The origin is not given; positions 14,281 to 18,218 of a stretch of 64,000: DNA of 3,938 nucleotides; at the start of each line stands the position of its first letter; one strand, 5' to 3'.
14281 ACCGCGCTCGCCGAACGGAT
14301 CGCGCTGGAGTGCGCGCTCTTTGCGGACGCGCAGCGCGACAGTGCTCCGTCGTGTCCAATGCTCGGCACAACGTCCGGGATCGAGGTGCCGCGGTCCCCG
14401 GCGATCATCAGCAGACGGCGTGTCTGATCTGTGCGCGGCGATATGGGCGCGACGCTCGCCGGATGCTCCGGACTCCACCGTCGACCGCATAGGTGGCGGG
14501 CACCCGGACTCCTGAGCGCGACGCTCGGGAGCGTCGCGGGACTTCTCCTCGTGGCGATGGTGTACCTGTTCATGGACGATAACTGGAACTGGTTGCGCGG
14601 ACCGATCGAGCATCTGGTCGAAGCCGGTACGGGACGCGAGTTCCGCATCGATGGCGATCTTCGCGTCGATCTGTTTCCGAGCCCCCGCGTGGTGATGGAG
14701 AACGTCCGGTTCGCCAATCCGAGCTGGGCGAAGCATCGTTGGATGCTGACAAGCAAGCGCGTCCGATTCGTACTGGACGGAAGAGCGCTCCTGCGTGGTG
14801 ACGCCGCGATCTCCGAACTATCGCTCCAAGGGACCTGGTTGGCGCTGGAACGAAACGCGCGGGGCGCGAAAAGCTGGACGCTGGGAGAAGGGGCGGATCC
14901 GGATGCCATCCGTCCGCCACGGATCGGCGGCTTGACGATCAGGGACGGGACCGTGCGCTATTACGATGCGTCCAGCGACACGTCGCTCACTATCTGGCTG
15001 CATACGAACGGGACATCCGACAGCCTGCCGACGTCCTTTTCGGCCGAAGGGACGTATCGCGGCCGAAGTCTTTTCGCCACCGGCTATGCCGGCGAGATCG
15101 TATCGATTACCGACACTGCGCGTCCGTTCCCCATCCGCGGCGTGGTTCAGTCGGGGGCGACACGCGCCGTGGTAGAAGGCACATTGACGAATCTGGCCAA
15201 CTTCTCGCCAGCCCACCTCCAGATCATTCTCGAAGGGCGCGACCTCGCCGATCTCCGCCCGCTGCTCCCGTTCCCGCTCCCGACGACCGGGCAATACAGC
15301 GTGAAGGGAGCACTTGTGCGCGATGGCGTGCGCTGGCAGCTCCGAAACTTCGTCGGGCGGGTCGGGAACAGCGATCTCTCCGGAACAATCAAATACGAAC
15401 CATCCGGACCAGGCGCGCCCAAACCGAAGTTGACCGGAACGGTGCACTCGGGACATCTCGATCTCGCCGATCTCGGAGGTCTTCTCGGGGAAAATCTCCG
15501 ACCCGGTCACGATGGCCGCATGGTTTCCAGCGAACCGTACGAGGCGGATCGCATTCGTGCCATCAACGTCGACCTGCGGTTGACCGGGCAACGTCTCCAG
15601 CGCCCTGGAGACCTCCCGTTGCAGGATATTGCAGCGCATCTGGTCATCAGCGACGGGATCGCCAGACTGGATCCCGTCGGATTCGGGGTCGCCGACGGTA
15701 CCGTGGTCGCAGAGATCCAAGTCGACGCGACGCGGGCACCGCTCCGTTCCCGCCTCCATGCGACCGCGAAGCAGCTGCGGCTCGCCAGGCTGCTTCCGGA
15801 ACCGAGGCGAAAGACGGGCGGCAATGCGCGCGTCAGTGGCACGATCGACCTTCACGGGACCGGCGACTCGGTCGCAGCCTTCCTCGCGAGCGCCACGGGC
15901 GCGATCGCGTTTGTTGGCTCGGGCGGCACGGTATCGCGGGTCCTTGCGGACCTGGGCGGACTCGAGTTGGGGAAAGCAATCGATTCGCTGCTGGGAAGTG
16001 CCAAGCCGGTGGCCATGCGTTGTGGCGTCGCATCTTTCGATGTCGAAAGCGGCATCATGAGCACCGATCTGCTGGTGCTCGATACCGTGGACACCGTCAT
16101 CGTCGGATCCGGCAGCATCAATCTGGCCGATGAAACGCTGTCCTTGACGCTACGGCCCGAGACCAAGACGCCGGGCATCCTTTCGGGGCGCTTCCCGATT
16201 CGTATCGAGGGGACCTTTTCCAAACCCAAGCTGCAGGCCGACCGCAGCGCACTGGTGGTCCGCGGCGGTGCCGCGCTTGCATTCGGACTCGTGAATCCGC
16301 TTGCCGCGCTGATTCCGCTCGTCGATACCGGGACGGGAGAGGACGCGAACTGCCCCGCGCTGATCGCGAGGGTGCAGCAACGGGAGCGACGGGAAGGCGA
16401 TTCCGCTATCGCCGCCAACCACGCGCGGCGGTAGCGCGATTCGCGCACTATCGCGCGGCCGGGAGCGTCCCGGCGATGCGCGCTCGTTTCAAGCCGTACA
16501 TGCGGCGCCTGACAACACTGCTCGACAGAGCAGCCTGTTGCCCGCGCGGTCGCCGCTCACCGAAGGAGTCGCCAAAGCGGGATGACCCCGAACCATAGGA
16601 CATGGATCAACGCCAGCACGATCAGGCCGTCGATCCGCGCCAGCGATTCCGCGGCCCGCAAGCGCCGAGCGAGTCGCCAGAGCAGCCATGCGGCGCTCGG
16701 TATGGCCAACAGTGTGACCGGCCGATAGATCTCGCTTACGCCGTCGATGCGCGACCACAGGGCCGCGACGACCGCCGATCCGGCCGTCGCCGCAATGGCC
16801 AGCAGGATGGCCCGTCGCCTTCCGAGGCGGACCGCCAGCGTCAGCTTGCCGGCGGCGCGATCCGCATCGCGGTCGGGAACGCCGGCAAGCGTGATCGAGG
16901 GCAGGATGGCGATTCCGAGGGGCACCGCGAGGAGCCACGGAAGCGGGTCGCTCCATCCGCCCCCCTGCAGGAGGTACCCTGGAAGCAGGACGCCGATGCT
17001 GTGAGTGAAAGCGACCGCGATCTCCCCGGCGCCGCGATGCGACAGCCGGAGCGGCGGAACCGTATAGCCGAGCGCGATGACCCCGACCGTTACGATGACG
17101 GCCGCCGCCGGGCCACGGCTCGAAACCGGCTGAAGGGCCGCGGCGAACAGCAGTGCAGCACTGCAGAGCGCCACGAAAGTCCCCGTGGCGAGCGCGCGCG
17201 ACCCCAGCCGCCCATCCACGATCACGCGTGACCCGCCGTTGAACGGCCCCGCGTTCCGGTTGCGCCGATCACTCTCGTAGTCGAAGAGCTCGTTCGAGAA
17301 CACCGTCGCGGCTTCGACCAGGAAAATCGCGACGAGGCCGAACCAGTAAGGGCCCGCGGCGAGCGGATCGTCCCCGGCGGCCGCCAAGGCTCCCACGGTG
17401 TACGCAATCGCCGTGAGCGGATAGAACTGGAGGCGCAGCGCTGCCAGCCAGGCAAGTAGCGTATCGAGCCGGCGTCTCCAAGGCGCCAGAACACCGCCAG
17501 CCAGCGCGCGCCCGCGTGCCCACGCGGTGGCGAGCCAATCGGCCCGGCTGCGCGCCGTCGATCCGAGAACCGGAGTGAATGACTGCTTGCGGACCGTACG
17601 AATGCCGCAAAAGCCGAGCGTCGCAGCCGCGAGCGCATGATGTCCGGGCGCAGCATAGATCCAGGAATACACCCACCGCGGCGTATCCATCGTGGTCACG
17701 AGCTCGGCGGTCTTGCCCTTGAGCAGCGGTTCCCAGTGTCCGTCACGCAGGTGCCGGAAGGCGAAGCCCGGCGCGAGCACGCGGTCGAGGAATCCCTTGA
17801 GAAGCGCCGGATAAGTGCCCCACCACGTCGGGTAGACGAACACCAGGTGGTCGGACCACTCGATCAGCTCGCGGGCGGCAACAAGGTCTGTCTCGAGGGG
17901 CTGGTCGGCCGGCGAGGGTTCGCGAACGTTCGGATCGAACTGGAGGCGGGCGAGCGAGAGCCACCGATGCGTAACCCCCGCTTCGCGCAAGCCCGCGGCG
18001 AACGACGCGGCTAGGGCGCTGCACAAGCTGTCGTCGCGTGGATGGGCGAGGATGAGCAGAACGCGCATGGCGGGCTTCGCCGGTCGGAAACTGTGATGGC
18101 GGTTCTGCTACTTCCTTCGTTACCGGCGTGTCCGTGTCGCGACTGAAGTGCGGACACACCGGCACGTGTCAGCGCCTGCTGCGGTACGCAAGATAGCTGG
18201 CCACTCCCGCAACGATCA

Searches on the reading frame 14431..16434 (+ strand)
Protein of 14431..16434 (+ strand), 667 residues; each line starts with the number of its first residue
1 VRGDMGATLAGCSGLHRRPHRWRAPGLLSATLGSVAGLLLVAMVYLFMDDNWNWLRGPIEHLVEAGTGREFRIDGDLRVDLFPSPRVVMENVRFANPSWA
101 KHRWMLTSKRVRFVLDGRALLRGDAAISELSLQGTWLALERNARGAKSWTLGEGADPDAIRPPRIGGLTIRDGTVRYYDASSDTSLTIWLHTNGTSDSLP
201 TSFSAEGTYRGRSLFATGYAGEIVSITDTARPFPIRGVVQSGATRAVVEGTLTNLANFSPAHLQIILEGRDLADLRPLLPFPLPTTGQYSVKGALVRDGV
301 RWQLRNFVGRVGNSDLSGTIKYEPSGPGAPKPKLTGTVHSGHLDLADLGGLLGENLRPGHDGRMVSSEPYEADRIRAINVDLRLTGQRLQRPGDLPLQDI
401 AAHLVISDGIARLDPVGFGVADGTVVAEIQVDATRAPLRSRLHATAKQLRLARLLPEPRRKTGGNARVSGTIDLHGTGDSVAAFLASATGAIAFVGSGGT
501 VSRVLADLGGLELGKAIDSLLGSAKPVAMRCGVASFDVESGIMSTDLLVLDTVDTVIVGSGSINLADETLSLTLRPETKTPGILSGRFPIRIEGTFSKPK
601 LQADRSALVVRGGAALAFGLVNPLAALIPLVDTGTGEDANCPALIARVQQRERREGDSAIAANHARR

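Call 38: search_protein_families(library=pfam, proteins=[window:14431-16434:+], max_evalue=0.00001)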
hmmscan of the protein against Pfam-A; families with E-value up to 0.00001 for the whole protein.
window:14431-16434:+ (667 aa): 1 family
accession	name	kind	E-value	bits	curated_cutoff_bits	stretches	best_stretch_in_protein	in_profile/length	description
PF05170.20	AsmA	-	2e-41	142.9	29.8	2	289-518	338-571/607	AsmA family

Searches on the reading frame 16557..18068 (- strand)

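Call 38: search_protein_families(library=pfam, proteins=[window:16557-18068:-], max_evalue=0.00001)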
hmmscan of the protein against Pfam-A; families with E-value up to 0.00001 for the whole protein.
window:16557-18068:- (503 aa): 3 families
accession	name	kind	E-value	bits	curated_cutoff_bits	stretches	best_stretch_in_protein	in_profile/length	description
PF02525.22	Flavodoxin_2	-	8.1e-35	120.8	27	1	1-164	1-175/198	Flavodoxin-like fold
PF01040.23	UbiA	-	4.1e-24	85.7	34.2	1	223-474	5-239/250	UbiA prenyltransferase family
PF03358.20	FMN_red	-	7.4e-16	58.5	24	1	1-99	1-98/152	NADPH-dependent FMN reductase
